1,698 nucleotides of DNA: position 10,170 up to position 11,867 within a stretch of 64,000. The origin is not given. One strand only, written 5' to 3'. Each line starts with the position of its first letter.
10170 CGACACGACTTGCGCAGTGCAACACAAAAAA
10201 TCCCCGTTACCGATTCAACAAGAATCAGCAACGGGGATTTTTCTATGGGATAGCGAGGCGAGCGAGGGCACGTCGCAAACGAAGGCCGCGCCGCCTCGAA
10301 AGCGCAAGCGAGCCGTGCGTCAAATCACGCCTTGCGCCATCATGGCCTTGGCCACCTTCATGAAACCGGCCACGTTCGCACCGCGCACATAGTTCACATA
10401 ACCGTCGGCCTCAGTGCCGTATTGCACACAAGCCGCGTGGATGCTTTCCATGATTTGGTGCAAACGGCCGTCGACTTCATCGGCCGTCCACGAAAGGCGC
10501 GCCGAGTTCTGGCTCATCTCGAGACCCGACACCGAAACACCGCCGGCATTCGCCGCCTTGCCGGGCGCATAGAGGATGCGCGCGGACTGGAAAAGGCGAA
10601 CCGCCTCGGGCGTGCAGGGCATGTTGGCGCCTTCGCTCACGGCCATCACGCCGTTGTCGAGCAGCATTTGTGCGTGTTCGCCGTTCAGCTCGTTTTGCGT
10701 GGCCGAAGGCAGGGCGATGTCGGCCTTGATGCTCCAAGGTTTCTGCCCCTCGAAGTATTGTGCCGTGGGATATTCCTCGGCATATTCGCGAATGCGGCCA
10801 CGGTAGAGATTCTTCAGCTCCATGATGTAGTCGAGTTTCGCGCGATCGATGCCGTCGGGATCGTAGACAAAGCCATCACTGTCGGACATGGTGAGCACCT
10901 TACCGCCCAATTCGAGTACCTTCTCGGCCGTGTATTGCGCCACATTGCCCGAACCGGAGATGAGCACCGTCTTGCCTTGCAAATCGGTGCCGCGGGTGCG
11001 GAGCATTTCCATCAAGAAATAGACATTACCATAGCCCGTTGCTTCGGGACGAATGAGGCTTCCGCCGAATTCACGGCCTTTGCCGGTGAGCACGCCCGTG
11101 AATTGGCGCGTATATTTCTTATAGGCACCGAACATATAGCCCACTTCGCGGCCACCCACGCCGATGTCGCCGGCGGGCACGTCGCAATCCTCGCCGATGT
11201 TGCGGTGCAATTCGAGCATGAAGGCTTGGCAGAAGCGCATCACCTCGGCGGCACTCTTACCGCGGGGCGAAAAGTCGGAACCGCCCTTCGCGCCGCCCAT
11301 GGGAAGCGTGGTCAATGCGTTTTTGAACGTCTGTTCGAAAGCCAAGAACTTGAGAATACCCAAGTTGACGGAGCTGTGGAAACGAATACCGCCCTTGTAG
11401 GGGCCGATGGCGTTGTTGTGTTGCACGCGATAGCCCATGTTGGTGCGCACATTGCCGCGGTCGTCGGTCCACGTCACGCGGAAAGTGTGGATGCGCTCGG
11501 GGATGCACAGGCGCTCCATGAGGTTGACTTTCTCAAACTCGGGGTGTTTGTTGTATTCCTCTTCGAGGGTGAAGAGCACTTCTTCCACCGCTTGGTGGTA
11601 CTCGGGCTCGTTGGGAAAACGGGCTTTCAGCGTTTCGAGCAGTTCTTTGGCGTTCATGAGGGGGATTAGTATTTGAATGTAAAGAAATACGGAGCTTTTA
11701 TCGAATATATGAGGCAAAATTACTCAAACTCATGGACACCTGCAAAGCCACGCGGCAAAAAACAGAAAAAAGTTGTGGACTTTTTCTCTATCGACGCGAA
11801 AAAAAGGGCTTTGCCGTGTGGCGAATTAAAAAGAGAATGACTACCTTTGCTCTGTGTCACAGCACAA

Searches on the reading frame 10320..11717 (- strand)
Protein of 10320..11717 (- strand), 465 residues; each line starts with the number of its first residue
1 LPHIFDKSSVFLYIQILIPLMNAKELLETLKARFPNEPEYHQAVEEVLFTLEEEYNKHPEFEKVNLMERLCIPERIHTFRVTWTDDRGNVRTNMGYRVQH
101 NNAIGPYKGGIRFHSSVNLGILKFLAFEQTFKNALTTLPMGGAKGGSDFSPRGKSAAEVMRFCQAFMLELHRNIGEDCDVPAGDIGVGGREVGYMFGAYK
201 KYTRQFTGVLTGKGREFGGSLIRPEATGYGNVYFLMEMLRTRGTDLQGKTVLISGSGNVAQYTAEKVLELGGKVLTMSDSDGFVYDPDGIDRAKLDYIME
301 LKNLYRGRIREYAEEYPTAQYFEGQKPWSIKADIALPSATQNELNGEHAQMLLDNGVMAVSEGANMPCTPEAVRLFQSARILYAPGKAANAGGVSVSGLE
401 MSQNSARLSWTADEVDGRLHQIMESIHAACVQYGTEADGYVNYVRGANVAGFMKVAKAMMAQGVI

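Call 10: search_protein_families(library=pfam, proteins=[window:10320-11717:-], max_evalue=0.01)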
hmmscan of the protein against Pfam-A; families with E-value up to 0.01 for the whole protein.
window:10320-11717:- (465 aa): 4 families
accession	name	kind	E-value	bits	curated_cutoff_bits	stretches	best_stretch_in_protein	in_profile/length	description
PF00208.27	ELFV_dehydrog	-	1e-89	300.8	23.4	1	218-463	1-241/241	Glutamate/Leucine/Phenylalanine/Valine dehydrogenase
PF02812.23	ELFV_dehydrog_N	-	2.2e-50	170.1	25.3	1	73-201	1-129/129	Glu/Leu/Phe/Val dehydrogenase, dimerisation domain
PF02826.25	2-Hacid_dh_C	-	0.0012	18.7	25.1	1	240-280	28-68/178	D-isomer specific 2-hydroxyacid dehydrogenase, NAD binding domain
PF13241.12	NAD_binding_7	-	0.0032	18.5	22.1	1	245-281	4-40/104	Putative NAD(P)-binding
